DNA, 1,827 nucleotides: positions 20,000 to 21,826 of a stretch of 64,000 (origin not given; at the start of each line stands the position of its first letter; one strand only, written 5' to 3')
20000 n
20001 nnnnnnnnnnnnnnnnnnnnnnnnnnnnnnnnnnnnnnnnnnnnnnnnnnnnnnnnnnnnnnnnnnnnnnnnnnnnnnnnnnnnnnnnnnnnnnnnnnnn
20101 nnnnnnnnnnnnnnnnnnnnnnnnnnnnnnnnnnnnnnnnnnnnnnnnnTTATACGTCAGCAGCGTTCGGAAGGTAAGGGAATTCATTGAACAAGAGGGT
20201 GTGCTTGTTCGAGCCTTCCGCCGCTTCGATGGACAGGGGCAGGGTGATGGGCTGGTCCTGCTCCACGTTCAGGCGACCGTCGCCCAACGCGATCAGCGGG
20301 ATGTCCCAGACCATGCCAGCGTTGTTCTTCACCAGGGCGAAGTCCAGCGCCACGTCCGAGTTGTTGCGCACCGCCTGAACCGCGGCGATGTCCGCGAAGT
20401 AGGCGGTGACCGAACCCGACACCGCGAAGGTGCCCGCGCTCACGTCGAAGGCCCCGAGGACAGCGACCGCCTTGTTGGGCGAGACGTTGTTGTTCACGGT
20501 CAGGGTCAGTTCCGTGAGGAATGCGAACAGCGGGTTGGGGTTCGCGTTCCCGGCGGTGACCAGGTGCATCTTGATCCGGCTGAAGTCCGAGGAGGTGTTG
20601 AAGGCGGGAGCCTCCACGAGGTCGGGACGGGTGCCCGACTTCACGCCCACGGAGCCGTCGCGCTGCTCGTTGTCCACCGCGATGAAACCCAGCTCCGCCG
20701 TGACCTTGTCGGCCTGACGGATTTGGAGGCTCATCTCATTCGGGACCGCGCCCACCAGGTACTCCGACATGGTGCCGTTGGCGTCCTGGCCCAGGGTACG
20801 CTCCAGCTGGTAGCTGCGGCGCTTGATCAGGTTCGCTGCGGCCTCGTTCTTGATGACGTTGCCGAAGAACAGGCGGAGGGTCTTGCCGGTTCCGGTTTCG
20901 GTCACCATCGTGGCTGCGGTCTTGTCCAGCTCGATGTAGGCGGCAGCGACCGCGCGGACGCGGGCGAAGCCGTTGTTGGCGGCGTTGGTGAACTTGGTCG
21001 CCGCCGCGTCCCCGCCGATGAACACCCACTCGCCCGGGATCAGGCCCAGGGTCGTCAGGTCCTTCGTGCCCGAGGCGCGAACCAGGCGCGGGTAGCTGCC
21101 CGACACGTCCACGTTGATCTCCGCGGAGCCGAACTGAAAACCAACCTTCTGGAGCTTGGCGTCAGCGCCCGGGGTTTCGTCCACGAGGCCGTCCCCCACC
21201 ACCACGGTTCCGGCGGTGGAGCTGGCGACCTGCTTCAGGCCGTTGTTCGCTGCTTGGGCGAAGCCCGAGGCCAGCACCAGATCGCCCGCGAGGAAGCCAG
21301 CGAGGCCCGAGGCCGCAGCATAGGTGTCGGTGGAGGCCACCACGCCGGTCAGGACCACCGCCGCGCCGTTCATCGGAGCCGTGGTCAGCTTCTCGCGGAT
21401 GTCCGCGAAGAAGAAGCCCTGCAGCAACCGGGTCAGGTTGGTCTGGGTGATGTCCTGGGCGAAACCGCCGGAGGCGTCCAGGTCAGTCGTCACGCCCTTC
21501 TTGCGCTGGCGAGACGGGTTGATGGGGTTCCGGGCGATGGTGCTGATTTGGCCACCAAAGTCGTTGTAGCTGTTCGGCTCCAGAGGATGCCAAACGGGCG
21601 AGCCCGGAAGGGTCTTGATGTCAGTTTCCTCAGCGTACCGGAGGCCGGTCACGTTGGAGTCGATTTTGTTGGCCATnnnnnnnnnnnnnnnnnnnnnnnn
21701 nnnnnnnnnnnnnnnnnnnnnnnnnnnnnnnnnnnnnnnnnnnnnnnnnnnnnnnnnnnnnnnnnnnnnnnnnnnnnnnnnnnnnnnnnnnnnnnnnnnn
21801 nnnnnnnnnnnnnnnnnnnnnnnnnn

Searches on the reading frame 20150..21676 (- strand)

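Call 56: search_protein_families(library=pfam, proteins=[window:20150-21676:-], max_evalue=0.001)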
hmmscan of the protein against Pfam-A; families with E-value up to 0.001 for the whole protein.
window:20150-21676:- (508 aa): 1 family
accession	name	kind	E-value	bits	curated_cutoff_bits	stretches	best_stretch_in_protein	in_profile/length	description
PF18906.5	Phage_tube_2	-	1.8e-36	126.6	27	1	8-485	2-266/266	Phage tail tube protein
